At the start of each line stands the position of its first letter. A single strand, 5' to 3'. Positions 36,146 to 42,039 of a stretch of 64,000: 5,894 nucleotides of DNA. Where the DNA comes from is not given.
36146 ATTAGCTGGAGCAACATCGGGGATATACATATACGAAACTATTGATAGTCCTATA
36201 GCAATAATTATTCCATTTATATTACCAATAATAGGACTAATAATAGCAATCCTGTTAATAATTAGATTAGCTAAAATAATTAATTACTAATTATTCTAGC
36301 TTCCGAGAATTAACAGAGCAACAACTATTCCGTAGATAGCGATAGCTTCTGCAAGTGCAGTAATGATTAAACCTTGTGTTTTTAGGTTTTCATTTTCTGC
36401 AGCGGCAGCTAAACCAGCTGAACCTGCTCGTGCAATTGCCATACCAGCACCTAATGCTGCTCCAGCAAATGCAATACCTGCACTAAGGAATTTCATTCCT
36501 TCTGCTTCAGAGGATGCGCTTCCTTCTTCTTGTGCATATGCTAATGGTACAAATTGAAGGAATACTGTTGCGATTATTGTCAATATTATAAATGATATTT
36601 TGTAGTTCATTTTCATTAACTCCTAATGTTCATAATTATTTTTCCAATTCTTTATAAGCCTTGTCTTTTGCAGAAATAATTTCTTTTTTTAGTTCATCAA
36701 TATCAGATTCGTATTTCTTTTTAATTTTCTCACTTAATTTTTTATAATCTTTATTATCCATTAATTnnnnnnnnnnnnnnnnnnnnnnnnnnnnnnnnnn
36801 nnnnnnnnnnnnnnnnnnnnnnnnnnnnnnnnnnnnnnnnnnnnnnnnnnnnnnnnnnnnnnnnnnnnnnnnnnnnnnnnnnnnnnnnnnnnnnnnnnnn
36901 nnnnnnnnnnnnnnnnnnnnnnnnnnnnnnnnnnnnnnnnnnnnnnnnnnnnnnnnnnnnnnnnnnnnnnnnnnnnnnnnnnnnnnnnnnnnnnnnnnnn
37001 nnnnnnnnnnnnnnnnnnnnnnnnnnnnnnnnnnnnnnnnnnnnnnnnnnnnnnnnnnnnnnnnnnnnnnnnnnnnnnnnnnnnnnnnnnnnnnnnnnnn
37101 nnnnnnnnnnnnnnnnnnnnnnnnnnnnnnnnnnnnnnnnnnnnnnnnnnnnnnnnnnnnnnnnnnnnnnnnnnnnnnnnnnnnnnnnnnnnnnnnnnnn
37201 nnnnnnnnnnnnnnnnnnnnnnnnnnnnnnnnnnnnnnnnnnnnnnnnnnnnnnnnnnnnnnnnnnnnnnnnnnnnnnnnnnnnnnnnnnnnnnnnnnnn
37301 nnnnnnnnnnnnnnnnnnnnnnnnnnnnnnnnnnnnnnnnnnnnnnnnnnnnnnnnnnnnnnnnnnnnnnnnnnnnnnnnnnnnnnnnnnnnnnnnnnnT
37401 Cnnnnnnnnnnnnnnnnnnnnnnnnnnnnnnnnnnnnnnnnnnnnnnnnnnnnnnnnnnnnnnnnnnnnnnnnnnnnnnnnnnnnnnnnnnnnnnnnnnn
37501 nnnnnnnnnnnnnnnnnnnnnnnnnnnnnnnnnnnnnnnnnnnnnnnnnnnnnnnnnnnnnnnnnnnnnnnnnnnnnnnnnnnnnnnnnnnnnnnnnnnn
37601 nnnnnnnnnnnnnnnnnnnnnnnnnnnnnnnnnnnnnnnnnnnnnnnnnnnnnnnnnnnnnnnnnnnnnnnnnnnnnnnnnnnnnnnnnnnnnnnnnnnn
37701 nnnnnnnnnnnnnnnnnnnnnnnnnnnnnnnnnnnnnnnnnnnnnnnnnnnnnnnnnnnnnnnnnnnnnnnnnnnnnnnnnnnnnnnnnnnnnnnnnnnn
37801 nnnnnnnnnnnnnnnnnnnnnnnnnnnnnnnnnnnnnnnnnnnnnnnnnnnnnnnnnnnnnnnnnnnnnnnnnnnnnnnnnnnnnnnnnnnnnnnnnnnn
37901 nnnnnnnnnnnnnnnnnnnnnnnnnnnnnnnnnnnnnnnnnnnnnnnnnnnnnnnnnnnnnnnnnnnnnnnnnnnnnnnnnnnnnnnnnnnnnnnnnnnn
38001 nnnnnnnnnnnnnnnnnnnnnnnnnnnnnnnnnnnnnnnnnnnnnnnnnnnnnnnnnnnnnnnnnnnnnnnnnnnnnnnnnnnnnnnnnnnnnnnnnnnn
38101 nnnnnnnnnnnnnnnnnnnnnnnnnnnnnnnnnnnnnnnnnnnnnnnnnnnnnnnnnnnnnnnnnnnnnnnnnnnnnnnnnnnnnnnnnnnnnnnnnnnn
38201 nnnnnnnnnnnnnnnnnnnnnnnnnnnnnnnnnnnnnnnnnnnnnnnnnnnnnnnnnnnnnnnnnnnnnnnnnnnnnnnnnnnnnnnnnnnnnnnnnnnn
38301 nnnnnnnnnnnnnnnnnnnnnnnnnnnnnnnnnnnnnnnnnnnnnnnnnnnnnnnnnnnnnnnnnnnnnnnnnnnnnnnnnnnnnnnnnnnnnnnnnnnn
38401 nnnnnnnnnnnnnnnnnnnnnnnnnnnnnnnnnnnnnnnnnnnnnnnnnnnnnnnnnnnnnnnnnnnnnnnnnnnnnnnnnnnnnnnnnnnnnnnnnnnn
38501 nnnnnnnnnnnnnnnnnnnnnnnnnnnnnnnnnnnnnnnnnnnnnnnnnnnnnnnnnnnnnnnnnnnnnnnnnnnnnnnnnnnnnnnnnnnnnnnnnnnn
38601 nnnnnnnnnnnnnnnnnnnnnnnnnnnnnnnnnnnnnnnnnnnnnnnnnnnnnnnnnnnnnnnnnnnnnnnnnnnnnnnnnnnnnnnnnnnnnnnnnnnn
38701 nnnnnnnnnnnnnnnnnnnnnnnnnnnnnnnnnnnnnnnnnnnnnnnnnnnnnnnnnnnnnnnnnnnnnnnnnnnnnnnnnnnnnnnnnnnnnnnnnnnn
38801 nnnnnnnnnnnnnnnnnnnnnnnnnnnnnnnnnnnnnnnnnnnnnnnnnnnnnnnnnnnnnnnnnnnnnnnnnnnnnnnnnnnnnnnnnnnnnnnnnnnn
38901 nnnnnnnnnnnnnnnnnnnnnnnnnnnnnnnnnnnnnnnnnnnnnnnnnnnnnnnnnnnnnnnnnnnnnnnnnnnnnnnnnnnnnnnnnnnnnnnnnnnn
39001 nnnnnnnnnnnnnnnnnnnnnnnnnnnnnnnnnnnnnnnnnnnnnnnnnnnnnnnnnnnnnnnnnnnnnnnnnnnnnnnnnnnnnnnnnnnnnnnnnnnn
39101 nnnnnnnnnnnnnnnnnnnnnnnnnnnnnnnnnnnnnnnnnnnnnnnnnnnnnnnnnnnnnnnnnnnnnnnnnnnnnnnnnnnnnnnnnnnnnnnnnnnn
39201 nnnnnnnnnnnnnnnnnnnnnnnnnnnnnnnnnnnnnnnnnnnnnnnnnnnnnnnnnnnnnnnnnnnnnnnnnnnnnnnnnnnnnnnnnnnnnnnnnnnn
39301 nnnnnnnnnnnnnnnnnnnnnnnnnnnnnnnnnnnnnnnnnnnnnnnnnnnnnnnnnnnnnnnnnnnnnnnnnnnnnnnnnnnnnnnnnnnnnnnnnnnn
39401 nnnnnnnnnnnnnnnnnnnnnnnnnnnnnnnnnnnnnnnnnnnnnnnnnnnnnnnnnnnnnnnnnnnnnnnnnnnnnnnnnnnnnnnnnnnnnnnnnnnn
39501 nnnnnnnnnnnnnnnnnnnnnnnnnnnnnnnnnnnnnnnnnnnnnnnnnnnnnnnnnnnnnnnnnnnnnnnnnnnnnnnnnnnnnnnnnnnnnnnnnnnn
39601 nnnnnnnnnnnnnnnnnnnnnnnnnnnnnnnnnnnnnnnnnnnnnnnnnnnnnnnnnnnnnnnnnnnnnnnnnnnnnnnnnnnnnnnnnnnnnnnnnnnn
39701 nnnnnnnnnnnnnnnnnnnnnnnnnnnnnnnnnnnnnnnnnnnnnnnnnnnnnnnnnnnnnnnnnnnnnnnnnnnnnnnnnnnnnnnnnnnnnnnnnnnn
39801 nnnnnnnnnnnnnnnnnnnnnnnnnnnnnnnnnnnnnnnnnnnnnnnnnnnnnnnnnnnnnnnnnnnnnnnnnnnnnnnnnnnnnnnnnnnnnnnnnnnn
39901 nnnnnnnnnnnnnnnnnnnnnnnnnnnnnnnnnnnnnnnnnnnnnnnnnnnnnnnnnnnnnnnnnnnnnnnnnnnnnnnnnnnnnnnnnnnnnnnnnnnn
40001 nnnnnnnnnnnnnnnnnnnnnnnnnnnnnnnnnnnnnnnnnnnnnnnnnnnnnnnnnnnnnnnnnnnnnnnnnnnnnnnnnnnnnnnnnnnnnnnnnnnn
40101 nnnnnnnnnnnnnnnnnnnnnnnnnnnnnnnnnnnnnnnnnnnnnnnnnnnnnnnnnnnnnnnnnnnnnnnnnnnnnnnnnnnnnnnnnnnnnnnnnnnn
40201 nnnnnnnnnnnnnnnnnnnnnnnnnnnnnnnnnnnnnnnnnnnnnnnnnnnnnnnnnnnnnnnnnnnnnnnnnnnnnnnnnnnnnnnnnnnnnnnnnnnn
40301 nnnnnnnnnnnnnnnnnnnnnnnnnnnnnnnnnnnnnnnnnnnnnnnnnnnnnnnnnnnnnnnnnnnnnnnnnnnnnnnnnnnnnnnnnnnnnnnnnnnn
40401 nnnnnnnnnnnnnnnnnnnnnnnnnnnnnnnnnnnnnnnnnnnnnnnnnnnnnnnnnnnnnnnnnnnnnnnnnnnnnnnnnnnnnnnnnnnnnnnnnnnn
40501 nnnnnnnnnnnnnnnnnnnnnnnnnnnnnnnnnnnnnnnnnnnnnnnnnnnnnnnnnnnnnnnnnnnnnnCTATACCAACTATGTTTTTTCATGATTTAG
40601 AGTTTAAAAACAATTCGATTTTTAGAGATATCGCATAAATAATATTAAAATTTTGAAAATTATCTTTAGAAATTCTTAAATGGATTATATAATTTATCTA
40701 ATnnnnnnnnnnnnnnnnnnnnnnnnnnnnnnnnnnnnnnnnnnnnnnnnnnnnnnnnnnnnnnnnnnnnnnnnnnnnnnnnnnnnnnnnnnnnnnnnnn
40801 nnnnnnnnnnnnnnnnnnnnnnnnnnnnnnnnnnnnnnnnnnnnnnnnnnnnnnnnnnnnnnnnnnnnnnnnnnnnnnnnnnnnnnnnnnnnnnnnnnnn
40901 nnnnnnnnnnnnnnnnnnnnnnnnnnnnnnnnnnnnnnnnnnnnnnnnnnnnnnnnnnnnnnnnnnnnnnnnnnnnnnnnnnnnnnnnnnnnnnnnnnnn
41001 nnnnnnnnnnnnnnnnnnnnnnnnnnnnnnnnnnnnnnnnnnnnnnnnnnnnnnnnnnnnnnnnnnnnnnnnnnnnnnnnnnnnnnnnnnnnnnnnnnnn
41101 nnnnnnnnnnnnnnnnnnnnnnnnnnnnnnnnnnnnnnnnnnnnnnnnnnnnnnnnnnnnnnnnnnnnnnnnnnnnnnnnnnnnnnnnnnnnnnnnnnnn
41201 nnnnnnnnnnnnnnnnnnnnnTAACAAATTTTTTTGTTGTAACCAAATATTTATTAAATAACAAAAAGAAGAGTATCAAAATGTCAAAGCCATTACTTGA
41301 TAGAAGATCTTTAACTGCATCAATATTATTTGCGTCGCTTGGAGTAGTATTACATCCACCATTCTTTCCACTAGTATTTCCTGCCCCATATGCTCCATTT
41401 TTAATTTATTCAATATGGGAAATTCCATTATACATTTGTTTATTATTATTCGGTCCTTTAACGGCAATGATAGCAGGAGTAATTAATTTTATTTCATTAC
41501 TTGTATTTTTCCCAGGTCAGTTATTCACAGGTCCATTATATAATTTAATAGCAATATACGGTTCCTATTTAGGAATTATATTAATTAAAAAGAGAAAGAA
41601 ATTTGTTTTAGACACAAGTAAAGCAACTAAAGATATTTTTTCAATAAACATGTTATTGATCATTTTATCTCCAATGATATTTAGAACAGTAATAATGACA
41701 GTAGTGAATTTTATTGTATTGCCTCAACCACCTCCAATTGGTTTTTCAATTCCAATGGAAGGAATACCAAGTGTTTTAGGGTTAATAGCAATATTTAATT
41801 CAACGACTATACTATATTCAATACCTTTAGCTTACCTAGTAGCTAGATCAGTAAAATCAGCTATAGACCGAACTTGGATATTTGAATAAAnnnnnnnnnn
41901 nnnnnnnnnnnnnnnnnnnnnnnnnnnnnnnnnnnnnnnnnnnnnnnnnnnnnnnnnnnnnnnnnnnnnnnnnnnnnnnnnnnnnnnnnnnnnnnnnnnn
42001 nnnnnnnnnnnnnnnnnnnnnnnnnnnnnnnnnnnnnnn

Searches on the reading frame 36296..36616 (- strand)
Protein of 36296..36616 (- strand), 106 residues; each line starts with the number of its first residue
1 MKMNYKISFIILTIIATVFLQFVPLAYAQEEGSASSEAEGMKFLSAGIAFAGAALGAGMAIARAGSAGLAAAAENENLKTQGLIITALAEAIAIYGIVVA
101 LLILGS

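Call 31: search_protein_families(library=ncbifam, proteins=[window:36296-36616:-], max_evalue=0.1)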
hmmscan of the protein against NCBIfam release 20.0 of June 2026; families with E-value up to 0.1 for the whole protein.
window:36296-36616:- (106 aa): 16 families
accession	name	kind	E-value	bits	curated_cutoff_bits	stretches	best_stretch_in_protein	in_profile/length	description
NF004888.0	PRK06251.1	equivalog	1.5e-11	44.3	101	1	8-104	8-98/102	V-type ATP synthase subunit K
NF011483.0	PRK14893.1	equivalog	8.8e-09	35.6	188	1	31-104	81-154/162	V-type ATP synthase subunit K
NF004913.0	PRK06271.1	equivalog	2.4e-07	30.3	211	1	38-104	76-141/220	V-type ATP synthase subunit K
NF005363.0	PRK06876.1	equivalog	6.2e-06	26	71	1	38-104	4-74/80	F0F1 ATP synthase subunit C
TIGR01260.1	ATP_synt_c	equivalog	7.3e-05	22.7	43.95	1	53-104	1-56/58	ATP synthase F0 subunit C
NF005124.0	PRK06558.1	equivalog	7.8e-05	22.5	127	1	36-104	87-155/159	V-type ATP synthase subunit K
NF005521.0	PRK07159.1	equivalog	0.00014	21.8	122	1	28-103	20-97/101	F0F1 ATP synthase subunit C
NF005733.0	PRK07558.1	equivalog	0.00017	21.7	85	1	38-104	3-72/75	F0F1 ATP synthase subunit C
NF005608.0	PRK07354.1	equivalog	0.00021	21.8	128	1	44-104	15-75/81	F0F1 ATP synthase subunit C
NF009998.0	PRK13468.1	equivalog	0.00089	19.5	116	1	44-104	17-77/88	F0F1 ATP synthase subunit C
NF006295.0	PRK08482.1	equivalog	0.0016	18.9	135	1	15-104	4-98/105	F0F1 ATP synthase subunit C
NF009999.0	PRK13471.1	equivalog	0.0019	18.4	124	1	41-104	15-82/85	F0F1 ATP synthase subunit C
TIGR03322.1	alt_F1F0_F0_C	exception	0.0024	18.5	130.85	1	44-104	16-76/86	alternate F1F0 ATPase, F0 subunit C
TIGR01100.1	V_ATP_synt_C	equivalog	0.0059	16.8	61.45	0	78-105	39-66/108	V-type ATPase subunit C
NF006219.0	PRK08344.1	equivalog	0.0092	15.8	108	1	41-103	4-68/161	V-type ATP synthase subunit K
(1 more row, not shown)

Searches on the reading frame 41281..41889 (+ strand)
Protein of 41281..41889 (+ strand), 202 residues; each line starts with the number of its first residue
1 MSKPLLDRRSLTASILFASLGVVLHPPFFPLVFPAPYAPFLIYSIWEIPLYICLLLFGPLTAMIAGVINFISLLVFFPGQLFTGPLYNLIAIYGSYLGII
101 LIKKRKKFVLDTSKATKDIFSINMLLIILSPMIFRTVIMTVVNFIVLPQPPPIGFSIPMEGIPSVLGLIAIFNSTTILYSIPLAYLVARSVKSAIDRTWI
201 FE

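Call 31: search_protein_families(library=ncbifam, proteins=[window:41281-41889:+], max_evalue=0.1)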
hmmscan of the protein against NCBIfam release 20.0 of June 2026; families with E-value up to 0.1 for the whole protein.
window:41281-41889:+ (202 aa): 0 families

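Call 45: search_protein_families(library=pfam, proteins=[window:41281-41889:+], max_evalue=0.1)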
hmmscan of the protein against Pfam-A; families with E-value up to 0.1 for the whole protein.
window:41281-41889:+ (202 aa): 0 families

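Call 86: predict_structure(protein=window:41281-41886:+)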
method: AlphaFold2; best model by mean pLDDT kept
length: 202 residues; sequences in the alignment: 1
mean_pLDDT: 53.3   pTM: 0.32
mean pLDDT of the five models: 53.3, 46.5, 44.6, 43.7, 43.3
residues with pLDDT >= 90: 0; 70-90: 6; 50-70: 119; < 50: 77
segments of 3 or more residues with pLDDT < 50: 103-110, 127-139, 146-148, 154-159, 161-163, 165-185, 190-192, 199-202
pLDDT, mean of each block of 10 residues (from residue 1): 59 66 54 53 60 66 64 59 52 53 47 56 50 47 50 48 47 41 48 49 38
secondary structure, 60 per line:
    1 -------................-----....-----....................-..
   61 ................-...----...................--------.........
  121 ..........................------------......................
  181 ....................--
elements in order: H8-23 H29-32 H38-57 H59-76 H85-103 H112-146 H159-200
